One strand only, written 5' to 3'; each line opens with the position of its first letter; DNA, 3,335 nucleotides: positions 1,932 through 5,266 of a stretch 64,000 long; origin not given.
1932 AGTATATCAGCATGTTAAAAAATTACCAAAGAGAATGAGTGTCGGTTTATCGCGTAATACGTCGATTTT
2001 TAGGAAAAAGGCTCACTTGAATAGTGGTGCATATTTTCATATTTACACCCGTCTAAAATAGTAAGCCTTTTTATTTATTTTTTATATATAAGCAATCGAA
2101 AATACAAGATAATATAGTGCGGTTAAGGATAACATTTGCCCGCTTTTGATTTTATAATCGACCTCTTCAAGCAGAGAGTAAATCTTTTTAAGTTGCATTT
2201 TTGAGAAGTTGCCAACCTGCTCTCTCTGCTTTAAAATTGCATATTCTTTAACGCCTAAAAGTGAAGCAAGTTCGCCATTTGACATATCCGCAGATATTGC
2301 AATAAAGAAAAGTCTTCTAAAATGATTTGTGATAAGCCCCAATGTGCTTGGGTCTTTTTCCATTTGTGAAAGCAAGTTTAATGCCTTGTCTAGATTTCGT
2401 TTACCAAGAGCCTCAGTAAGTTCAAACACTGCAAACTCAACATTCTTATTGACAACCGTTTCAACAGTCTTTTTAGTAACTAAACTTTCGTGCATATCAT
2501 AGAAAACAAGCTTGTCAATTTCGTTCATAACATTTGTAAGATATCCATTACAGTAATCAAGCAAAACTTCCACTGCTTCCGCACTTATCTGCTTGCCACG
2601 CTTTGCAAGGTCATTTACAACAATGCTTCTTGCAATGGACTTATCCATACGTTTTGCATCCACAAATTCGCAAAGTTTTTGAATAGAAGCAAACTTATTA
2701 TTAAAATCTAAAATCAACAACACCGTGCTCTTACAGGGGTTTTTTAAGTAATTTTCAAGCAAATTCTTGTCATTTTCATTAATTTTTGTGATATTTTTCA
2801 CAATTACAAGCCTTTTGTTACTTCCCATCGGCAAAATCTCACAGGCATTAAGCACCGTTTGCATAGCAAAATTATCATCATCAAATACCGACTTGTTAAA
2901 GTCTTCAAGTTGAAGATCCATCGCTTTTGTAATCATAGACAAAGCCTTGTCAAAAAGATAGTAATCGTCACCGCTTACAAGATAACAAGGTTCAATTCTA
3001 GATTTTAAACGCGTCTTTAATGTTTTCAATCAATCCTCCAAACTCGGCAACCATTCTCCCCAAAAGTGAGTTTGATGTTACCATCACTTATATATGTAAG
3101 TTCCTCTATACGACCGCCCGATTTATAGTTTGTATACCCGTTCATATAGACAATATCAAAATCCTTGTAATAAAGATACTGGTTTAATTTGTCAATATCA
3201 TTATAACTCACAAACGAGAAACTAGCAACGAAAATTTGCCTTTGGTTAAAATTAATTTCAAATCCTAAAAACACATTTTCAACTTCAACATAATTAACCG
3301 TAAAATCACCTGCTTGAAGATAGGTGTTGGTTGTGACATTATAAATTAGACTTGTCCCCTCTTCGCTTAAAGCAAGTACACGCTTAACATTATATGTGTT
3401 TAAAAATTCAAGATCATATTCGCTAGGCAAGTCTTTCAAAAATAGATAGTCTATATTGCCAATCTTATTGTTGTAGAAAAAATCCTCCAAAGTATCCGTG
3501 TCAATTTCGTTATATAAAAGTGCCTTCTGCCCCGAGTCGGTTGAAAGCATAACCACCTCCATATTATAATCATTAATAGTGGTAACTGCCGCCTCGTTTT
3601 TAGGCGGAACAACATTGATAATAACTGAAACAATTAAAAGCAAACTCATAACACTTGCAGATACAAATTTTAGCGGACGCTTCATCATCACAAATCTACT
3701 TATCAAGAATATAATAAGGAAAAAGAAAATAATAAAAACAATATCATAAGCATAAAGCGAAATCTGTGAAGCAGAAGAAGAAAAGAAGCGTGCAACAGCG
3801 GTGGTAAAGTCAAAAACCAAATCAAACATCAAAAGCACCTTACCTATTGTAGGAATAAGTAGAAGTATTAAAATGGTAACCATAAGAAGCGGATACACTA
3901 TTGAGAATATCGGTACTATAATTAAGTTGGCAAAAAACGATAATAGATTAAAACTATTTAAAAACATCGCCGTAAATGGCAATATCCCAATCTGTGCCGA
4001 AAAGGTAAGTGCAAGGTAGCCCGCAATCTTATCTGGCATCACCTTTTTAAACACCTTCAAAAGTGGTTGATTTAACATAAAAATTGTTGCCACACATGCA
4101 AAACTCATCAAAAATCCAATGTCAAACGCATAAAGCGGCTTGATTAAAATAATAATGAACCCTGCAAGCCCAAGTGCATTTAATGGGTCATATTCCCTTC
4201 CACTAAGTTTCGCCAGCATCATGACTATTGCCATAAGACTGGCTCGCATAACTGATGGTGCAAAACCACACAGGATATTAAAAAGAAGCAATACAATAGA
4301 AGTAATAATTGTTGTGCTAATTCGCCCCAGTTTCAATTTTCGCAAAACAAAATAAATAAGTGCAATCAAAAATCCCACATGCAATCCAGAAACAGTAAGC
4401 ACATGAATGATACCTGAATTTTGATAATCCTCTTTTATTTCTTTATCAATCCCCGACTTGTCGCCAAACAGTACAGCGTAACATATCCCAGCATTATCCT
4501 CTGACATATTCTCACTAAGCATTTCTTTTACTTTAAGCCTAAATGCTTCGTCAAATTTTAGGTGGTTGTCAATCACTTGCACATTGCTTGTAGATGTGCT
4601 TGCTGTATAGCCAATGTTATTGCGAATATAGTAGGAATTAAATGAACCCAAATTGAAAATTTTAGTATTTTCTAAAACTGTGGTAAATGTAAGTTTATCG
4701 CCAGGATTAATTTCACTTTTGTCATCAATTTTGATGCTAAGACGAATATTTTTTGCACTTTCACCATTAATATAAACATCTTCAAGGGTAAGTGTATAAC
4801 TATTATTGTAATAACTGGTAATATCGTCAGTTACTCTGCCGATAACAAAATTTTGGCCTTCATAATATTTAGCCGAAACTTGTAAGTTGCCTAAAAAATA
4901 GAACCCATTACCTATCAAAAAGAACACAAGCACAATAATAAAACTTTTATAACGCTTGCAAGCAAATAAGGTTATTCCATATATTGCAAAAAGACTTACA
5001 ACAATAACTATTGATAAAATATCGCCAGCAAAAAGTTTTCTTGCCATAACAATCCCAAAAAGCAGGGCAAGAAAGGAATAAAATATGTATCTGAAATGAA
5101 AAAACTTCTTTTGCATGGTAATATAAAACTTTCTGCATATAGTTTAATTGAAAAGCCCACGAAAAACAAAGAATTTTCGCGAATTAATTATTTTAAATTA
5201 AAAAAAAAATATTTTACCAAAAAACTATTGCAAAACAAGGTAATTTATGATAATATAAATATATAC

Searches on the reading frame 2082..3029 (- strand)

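Call 54: search_protein_families(library=ncbifam, proteins=[window:2082-3029:-], max_evalue=0.00001)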
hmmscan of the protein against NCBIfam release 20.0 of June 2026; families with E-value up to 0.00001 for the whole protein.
window:2082-3029:- (315 aa): 4 families
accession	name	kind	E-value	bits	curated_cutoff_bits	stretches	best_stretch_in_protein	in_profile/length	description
TIGR01128.2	holA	equivalog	1.3e-61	208.7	80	1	15-311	1-315/316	DNA polymerase III subunit delta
NF006302.0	PRK08487.1-5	equivalog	2e-10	40.8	296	1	2-301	4-307/323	DNA polymerase III subunit delta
NF004165.0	PRK05629.1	equivalog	4.7e-07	29.2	301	1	12-295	6-297/319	DNA polymerase III subunit delta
NF005134.0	PRK06585.1-1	equivalog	4.9e-07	29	478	1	17-211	24-216/326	DNA polymerase III subunit delta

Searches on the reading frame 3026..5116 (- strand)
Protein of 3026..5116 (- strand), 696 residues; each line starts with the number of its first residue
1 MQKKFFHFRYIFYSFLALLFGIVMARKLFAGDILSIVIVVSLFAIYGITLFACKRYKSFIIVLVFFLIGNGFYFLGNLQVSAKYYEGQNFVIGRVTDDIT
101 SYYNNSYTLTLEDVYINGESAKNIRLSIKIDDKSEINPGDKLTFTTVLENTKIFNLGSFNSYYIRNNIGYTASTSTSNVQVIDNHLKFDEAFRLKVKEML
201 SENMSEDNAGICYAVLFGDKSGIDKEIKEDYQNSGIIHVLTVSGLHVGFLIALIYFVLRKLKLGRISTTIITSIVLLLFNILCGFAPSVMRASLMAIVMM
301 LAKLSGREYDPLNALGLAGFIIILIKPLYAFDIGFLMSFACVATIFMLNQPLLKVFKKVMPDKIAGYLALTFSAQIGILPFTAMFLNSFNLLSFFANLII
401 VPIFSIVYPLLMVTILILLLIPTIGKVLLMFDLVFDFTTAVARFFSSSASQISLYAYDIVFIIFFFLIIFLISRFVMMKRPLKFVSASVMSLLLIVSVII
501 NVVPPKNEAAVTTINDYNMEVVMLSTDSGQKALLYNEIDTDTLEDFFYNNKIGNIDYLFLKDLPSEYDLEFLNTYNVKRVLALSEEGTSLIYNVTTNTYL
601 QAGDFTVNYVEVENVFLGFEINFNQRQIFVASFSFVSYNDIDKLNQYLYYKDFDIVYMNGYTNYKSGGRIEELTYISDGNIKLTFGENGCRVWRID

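Call 54: search_protein_families(library=ncbifam, proteins=[window:3026-5116:-], max_evalue=0.00001)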
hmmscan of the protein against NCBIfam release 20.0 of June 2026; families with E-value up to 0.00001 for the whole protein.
window:3026-5116:- (696 aa): 4 families
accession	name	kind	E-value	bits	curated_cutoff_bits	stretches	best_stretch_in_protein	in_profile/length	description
TIGR00361.1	ComEC_Rec2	equivalog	1e-35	123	190.05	1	123-535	48-465/663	DNA internalization-related competence protein ComEC/Rec2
TIGR00360.1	ComEC_N-term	subfamily_domain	1.8e-26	93.4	36.5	1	236-407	1-167/171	ComEC/Rec2-related protein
NF045979.1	ComEC_MAG0480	equivalog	2.4e-23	82.6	150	1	2-475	19-455/461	MAG0480 family ComEC-like protein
NF008580.0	PRK11539.1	equivalog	3.8e-19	68.5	969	1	154-479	148-480/758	ComEC family protein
